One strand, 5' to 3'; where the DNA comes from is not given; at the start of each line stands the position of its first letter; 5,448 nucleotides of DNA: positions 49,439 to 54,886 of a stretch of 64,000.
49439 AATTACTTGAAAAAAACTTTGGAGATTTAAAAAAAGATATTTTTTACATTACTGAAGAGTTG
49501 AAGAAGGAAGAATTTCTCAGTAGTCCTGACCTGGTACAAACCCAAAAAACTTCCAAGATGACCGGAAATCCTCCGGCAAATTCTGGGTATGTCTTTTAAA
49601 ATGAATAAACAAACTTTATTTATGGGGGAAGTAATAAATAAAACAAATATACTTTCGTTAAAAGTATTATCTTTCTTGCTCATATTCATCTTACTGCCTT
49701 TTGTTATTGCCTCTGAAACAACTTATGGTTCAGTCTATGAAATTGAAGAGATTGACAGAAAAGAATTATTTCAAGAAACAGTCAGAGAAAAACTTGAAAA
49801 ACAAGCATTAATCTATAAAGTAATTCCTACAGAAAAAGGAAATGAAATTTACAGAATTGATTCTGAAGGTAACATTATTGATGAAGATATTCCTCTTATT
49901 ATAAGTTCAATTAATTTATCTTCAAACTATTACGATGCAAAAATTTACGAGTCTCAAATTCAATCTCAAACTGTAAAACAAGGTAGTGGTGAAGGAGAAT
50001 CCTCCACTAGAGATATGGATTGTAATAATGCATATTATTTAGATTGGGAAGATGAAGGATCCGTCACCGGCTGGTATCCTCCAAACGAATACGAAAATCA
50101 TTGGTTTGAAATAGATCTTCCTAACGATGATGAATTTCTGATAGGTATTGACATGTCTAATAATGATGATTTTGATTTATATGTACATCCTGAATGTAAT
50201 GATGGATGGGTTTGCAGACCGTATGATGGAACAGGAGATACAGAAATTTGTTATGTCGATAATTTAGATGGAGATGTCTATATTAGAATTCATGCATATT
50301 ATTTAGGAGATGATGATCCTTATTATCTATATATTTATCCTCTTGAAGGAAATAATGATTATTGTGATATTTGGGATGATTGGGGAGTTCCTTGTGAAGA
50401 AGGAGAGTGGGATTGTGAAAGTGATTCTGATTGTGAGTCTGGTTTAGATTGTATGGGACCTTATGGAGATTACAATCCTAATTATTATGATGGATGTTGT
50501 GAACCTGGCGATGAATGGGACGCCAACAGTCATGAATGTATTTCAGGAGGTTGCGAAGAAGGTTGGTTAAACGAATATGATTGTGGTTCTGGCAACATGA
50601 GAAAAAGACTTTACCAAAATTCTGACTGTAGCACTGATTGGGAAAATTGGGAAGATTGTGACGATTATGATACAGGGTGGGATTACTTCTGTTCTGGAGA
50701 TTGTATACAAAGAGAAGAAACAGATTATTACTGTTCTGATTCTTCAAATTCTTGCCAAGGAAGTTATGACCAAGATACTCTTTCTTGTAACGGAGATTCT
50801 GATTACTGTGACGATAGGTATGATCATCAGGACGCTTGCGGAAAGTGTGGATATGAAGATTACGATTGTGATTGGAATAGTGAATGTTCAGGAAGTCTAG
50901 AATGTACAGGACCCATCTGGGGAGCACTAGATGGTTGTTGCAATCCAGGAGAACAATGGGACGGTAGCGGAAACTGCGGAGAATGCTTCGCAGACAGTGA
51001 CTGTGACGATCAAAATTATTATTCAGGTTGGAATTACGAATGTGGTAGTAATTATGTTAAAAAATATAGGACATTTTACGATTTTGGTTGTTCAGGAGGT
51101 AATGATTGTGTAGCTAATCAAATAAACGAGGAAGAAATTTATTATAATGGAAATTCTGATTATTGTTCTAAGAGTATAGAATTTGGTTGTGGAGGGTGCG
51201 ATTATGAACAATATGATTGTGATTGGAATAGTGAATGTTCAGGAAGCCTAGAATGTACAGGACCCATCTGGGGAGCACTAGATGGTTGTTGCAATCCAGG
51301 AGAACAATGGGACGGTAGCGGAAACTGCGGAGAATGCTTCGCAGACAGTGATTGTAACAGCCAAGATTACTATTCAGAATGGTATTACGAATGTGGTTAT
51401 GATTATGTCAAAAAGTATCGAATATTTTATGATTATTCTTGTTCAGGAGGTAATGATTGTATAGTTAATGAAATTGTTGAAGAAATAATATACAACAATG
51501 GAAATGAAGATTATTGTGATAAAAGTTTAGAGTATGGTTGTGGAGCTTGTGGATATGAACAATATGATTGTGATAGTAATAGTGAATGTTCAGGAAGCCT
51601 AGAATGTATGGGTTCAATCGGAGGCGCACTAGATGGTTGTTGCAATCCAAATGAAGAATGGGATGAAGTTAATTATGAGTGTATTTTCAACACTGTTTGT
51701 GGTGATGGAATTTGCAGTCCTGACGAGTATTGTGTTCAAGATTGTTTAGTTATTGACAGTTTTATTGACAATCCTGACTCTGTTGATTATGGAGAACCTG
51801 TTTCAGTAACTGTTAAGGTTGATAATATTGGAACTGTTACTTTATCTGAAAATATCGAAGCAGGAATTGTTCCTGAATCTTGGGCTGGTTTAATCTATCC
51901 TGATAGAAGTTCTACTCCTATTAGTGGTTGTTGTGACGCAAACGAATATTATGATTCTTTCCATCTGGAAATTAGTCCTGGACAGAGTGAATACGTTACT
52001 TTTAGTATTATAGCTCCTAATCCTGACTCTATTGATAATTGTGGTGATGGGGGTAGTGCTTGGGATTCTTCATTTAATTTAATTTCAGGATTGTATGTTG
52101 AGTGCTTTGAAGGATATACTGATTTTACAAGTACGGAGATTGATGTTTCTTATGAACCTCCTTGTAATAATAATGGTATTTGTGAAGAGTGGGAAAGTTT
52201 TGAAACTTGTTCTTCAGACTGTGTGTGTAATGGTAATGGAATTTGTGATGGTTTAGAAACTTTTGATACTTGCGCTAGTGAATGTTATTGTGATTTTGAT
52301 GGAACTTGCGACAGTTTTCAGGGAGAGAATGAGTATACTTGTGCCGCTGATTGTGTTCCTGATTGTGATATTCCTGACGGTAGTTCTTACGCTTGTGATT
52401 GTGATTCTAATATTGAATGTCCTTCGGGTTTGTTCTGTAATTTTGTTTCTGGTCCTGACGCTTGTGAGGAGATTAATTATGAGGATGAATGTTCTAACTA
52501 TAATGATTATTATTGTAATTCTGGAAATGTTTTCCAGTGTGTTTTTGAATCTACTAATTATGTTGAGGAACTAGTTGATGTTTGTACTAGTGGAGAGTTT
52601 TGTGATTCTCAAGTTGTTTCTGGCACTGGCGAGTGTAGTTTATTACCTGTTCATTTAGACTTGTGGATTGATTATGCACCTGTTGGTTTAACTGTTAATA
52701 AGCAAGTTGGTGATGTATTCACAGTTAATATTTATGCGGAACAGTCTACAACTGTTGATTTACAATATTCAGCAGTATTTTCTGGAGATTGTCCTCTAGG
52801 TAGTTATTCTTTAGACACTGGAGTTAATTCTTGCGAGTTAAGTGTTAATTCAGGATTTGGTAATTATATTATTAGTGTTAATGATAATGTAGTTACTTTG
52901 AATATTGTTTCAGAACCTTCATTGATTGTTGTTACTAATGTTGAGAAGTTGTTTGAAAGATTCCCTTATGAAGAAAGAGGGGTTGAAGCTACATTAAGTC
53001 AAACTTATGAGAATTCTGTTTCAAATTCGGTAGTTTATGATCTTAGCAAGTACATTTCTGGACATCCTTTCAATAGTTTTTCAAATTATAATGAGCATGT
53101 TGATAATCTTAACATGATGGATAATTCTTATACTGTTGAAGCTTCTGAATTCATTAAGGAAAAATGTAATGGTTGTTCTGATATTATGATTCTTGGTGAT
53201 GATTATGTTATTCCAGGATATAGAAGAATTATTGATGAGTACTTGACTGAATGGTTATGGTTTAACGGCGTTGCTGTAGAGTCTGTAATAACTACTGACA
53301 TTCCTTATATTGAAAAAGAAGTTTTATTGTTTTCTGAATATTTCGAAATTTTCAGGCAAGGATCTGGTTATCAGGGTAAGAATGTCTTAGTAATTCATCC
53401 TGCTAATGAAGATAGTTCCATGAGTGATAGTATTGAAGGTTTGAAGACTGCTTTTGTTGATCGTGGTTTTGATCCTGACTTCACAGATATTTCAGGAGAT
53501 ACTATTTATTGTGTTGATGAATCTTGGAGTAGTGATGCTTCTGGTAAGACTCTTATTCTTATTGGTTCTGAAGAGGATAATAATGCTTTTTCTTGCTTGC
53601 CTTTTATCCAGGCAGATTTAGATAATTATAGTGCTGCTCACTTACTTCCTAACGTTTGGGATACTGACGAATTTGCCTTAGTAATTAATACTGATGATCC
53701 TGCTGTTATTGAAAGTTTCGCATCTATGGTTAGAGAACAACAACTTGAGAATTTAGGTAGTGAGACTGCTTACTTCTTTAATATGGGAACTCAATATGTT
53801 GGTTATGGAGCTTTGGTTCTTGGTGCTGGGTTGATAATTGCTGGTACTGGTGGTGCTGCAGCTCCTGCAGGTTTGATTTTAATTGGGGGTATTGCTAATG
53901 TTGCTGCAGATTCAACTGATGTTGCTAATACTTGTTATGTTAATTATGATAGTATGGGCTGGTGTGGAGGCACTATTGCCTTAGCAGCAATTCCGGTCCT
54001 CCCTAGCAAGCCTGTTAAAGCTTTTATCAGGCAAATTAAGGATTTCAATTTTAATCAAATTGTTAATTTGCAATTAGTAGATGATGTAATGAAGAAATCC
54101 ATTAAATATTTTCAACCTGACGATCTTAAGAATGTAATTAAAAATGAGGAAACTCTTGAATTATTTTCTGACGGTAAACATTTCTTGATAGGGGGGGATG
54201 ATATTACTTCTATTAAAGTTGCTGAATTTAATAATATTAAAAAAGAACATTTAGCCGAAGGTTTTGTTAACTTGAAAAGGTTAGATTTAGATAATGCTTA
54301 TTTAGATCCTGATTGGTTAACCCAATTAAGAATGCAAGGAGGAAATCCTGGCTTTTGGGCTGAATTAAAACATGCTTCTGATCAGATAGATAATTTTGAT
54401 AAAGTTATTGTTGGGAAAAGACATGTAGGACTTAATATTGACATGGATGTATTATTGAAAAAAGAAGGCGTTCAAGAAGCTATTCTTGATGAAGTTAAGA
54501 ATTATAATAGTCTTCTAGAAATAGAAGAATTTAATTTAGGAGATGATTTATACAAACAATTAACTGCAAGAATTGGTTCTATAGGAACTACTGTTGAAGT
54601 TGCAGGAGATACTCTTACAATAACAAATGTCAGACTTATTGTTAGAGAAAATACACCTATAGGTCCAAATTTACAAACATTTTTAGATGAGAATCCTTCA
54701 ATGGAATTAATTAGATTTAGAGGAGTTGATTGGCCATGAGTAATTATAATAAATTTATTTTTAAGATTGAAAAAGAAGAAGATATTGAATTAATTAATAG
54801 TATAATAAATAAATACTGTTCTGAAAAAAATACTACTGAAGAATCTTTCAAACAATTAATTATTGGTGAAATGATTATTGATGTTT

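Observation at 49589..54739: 1716-aa secreted Cys-rich protein with perfect 351-bp tandem coding repeats (50837-51700)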

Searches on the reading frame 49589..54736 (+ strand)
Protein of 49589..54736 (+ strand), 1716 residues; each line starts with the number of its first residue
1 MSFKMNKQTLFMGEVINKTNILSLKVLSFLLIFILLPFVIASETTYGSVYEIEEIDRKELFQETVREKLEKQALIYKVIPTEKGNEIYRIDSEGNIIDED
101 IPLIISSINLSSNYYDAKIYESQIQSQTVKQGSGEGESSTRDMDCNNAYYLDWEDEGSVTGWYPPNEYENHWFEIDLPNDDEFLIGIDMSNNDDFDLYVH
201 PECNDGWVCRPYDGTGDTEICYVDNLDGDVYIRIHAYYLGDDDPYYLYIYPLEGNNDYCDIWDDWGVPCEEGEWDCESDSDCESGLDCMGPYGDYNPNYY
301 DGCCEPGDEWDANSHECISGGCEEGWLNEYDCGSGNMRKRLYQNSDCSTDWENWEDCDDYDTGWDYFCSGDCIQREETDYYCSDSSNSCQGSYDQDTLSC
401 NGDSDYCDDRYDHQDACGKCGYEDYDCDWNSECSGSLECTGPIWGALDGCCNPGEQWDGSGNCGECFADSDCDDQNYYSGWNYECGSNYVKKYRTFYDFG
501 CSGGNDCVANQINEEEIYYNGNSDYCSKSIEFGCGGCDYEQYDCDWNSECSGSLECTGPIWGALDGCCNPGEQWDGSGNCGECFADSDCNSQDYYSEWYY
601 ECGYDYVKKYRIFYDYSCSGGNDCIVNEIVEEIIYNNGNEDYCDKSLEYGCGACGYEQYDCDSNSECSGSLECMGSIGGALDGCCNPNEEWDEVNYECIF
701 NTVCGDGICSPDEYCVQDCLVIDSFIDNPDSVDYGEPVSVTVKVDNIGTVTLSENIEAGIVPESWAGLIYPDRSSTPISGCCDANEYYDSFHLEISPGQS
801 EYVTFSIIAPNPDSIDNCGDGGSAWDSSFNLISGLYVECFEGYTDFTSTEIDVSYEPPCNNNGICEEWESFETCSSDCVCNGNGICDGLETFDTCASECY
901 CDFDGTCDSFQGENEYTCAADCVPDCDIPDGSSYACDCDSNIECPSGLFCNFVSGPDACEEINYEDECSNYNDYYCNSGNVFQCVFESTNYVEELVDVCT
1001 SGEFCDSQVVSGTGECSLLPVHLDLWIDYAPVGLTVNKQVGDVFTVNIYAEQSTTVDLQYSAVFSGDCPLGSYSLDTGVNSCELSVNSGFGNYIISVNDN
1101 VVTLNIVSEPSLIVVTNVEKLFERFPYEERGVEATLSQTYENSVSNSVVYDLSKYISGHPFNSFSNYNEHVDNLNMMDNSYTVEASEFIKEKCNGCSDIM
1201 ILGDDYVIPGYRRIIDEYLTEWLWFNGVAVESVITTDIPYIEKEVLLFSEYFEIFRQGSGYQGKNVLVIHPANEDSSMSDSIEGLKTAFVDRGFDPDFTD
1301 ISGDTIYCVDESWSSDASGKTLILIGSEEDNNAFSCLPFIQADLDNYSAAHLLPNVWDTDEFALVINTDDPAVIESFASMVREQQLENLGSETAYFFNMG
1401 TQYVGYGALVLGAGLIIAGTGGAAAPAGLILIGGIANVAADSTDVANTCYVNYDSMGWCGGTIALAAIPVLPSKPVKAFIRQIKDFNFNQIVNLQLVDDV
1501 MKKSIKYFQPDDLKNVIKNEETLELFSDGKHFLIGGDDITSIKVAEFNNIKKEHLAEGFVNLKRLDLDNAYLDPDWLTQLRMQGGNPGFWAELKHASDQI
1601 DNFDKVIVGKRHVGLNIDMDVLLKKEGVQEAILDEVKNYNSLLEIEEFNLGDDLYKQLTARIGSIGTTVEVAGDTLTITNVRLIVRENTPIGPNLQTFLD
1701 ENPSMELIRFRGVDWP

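Call 4: search_protein_families(library=pfam, proteins=[window:49589-54736:+], max_evalue=0.1)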
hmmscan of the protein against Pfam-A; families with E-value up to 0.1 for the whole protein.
window:49589-54736:+ (1716 aa): 0 families

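Call 9: search_protein_families(library=ncbifam, proteins=[window:49589-54736:+], max_evalue=1)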
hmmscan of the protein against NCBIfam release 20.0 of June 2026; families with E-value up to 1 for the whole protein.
window:49589-54736:+ (1716 aa): 0 families

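Call 11: find_encoding_contigs(protein=window:49589-54736:+, flank=10000, max_places=6)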
Protein window:49589-54736:+ (1716 aa): no gene with exactly this product is on record in the collection.

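Call 19: find_related_loci(query=window:49589-54736:+, collection=genome_contigs, flank=10000)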
Query window:49589-54736:+ (1716 aa) in genome_contigs; peptide patterns used: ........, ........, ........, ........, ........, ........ (x = any residue, [..] = any of these).
12 stretches matched a pattern, but none encodes a relative of the query by tblastn (E <= 1e-3).

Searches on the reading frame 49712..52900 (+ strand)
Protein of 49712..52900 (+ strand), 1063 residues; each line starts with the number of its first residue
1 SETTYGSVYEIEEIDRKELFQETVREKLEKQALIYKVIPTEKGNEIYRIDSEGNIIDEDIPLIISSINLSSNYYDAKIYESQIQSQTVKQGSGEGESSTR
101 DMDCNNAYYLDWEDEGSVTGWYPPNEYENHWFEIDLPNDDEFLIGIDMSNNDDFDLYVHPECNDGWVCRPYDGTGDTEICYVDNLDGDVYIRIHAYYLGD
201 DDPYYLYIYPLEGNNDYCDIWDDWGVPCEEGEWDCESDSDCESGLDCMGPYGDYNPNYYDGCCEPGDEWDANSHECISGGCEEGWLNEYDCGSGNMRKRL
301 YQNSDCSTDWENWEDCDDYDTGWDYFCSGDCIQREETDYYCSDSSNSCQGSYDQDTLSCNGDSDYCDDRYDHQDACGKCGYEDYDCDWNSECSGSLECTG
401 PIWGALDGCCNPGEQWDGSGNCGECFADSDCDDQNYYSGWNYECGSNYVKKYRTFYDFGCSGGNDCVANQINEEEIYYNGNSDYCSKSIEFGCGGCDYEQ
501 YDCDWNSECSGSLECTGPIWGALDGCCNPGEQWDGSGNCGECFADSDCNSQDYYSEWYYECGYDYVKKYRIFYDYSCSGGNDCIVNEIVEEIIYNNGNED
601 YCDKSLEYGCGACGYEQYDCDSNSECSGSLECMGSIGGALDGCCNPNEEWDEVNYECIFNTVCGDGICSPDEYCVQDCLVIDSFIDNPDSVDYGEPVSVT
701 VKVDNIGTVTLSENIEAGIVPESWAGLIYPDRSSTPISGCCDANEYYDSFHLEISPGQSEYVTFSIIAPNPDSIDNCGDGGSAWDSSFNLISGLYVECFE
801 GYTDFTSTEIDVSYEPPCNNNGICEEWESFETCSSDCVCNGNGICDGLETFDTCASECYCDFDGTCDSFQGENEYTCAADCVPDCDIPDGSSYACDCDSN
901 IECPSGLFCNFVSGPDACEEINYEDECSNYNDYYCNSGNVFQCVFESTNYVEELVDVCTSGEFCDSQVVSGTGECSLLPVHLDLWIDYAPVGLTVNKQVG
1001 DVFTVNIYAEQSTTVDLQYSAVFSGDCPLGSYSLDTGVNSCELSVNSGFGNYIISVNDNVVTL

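Call 83: search_solved_structures(query=window:49712-52900:+, max_evalue=1, show_alignments=2)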
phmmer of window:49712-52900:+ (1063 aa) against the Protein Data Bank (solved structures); distinct sequences matched with E-value up to 1: 0.

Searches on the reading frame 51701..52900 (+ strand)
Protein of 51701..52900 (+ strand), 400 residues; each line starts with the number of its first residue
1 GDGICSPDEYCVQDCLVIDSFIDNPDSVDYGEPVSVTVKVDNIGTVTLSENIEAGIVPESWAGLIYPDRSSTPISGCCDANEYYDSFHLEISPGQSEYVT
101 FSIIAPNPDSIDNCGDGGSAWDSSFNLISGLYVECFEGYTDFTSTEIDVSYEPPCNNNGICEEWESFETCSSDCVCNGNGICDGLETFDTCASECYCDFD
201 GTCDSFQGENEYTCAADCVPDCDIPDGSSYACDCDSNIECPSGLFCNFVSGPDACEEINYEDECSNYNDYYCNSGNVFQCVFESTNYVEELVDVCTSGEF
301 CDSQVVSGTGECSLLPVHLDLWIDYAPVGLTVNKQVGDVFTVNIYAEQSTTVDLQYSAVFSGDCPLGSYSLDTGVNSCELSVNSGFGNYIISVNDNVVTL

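Call 8: search_protein_families(library=pfam, proteins=[window:51701-52900:+], max_evalue=10)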
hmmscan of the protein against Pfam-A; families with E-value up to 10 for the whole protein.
window:51701-52900:+ (400 aa): 2 families
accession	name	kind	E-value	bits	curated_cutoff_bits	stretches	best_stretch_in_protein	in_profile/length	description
PF16640.11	Big_3_5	-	0.14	13.1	35.5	1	24-51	4-36/88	Bacterial Ig-like domain (group 3)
PF07705.17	CARDB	-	0.17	12.5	22.7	1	16-55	4-41/101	CARDB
